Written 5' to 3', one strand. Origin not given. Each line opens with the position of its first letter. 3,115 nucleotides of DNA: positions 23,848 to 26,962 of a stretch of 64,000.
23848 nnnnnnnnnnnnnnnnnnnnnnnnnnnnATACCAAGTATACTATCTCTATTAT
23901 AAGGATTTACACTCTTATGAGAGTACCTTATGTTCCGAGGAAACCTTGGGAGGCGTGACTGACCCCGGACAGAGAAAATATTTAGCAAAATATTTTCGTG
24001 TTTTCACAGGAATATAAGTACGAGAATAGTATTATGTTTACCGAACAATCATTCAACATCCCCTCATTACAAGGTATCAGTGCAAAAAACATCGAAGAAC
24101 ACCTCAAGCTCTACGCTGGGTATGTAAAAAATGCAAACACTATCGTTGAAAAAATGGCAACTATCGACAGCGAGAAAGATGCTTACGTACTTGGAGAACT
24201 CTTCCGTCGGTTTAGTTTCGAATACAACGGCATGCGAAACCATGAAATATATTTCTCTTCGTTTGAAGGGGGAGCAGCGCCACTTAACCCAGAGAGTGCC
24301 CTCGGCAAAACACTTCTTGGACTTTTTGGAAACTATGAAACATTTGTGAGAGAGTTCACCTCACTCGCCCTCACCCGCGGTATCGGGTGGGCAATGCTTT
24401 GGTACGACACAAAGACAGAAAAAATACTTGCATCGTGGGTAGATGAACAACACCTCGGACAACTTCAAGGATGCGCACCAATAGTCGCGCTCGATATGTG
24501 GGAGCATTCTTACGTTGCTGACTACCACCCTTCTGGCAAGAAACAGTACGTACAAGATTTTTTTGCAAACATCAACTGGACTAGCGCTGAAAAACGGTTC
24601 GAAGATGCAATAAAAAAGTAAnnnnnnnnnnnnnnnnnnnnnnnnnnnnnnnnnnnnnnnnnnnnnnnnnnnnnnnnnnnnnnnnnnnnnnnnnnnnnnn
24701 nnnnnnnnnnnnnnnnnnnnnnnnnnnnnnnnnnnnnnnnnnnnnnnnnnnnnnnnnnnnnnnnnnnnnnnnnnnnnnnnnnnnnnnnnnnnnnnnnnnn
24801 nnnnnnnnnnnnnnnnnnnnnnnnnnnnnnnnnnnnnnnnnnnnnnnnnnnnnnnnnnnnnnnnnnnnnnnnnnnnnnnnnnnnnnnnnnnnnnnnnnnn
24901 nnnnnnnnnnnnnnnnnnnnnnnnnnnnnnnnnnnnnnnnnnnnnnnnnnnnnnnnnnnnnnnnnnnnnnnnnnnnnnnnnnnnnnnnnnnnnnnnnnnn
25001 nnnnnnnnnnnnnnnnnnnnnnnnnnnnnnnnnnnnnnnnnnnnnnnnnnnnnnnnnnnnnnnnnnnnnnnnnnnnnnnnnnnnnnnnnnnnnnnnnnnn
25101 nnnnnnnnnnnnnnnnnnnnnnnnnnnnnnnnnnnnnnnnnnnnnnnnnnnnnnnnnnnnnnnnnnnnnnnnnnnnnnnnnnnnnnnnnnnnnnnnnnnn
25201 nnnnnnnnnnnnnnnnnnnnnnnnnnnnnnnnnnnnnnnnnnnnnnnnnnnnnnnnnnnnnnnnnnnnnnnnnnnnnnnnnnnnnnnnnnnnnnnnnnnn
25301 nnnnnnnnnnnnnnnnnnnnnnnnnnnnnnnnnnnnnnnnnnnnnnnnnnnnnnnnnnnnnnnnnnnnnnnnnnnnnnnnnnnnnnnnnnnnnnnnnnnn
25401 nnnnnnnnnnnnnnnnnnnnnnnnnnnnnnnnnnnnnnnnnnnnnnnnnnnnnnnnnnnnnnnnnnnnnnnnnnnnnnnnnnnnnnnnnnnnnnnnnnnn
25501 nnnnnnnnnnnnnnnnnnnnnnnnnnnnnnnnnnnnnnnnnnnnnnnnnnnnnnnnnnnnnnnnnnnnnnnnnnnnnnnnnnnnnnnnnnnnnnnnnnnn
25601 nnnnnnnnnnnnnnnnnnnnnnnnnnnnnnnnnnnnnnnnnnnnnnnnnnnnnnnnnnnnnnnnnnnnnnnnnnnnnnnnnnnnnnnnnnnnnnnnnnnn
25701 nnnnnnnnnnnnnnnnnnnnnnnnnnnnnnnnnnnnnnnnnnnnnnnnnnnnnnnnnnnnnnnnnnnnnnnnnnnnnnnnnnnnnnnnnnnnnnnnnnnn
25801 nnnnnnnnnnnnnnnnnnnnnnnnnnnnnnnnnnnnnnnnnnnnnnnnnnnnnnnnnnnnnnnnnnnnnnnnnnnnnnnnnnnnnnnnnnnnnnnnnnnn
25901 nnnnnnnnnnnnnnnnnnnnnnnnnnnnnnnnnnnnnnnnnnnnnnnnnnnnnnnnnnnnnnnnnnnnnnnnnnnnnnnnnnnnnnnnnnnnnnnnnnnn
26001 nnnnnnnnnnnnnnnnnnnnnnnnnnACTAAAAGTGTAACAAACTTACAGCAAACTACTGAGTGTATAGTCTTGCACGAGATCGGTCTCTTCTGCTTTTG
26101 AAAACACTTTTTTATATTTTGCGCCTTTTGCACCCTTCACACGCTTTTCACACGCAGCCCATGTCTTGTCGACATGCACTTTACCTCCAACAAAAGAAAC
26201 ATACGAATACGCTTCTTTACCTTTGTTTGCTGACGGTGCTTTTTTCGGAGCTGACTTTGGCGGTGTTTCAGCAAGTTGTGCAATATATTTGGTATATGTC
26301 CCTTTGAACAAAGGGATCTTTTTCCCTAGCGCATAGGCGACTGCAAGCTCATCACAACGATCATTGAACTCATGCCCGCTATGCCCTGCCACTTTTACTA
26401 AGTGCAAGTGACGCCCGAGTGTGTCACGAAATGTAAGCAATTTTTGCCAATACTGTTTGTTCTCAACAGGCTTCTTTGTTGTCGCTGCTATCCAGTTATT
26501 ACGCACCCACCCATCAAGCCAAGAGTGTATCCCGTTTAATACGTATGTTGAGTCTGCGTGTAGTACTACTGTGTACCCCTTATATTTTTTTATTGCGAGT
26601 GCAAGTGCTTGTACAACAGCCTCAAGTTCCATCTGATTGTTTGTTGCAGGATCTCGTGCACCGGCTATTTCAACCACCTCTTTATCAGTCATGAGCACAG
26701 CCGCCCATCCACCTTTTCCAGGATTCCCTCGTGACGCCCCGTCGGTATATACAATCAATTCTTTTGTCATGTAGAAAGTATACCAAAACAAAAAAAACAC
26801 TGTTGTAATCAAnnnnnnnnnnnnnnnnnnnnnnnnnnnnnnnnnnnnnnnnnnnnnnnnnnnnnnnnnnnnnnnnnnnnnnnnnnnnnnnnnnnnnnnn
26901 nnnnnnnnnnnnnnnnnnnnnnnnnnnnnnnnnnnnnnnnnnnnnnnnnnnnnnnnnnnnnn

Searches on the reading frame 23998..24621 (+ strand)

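Call 21: search_protein_families(library=pfam, proteins=[window:23998-24621:+], max_evalue=0.001)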
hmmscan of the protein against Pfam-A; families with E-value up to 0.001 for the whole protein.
window:23998-24621:+ (207 aa): 2 families
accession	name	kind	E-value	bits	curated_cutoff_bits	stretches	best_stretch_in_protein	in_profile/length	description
PF02777.23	Sod_Fe_C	-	4.6e-20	72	20.9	1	99-200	2-102/102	Iron/manganese superoxide dismutases, C-terminal domain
PF00081.27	Sod_Fe_N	-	1.2e-06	29.4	27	1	27-89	18-81/82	Iron/manganese superoxide dismutases, alpha-hairpin domain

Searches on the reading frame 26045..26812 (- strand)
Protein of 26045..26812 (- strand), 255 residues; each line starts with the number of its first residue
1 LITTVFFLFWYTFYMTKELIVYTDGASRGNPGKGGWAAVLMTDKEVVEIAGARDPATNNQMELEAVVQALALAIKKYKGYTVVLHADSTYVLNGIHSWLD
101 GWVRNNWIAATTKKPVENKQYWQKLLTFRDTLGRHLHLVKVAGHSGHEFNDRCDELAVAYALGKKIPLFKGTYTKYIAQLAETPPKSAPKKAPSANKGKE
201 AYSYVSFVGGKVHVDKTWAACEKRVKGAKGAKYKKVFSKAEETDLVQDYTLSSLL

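Call 21: search_protein_families(library=pfam, proteins=[window:26045-26812:-], max_evalue=0.001)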
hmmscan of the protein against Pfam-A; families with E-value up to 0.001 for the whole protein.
window:26045-26812:- (255 aa): 2 families
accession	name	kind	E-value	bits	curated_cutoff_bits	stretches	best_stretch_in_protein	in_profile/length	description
PF00075.30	RNase_H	-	1.3e-35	123.1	25.8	1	17-159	2-138/141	RNase H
PF01693.22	Cauli_VI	-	2.9e-05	24.6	21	1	208-239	7-38/44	Ribonuclease H1 N-terminal domain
